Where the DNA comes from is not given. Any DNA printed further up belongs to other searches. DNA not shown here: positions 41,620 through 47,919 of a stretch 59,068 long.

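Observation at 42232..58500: At least 13 very divergent copies of a large module marked by an (L/I)G-x-Y-(Y/L) ... L-Y-x-D-L hairpin core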

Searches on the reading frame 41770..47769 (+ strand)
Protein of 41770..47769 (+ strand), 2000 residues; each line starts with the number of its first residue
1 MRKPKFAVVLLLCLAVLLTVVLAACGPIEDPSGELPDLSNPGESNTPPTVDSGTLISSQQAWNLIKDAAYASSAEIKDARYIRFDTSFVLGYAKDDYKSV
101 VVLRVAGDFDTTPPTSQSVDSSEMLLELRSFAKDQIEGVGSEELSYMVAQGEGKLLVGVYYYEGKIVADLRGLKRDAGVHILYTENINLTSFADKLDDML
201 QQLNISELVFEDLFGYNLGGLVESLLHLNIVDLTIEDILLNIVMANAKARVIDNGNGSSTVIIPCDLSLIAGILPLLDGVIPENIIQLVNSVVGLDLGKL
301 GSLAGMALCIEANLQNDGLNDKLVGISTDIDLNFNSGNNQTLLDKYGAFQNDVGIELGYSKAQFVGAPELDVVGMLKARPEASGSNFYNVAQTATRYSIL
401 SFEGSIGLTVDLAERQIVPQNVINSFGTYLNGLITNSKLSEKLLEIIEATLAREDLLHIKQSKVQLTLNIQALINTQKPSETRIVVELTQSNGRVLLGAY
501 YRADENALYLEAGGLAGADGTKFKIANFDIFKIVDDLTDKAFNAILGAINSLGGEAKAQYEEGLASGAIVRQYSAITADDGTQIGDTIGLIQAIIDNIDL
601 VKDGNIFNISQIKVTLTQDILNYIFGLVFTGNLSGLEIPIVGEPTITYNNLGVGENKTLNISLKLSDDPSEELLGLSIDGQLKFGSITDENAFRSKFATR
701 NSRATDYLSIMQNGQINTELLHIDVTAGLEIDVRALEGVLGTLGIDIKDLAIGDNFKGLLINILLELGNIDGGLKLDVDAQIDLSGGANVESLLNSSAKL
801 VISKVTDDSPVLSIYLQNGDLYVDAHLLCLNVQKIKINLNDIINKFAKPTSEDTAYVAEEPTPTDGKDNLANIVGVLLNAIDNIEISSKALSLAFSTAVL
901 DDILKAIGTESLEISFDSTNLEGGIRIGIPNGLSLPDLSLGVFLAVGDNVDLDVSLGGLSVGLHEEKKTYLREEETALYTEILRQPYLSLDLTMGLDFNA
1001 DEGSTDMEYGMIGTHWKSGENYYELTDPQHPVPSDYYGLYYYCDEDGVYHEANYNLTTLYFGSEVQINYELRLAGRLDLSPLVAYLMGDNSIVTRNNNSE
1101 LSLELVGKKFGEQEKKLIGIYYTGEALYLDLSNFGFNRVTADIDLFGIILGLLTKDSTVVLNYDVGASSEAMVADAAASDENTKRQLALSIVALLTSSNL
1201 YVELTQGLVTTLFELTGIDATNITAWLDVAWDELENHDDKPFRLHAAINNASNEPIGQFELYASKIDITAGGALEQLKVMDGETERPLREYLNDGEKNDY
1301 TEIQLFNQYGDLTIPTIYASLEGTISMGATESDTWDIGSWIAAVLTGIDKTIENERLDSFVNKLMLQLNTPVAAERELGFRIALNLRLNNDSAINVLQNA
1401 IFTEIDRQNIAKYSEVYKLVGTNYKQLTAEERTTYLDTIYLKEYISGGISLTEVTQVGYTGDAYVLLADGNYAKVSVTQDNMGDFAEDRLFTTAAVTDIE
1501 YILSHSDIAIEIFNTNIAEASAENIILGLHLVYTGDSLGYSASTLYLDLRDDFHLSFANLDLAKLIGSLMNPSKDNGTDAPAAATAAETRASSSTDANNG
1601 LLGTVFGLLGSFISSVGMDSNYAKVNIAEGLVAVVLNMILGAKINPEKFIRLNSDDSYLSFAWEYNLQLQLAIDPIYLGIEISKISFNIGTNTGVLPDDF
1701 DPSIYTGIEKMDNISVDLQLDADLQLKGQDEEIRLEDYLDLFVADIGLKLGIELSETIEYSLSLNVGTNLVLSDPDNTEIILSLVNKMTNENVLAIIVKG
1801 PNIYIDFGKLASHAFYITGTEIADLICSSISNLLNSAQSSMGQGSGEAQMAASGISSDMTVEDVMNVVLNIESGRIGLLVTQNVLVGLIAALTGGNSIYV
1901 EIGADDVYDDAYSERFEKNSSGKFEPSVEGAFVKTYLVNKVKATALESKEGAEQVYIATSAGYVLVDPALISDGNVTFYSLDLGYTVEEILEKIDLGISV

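Call 6: search_protein_families(library=pfam, proteins=[window:41770-47769:+], max_evalue=1)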
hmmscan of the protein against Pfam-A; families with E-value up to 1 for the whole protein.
window:41770-47769:+ (2000 aa): 2 families
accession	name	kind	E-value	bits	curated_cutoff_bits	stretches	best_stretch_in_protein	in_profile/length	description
PF02249.22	MCR_alpha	-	0.081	13.9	25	1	1437-1499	1-59/127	Methyl-coenzyme M reductase alpha subunit, C-terminal domain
PF19619.4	DUF6124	-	0.15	12.4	27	1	1165-1203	20-58/63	Family of unknown function (DUF6124)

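Call 7: search_protein_families(library=ncbifam, proteins=[window:41770-47769:+], max_evalue=1)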
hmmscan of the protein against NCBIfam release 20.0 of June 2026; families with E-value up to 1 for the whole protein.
window:41770-47769:+ (2000 aa): 0 families
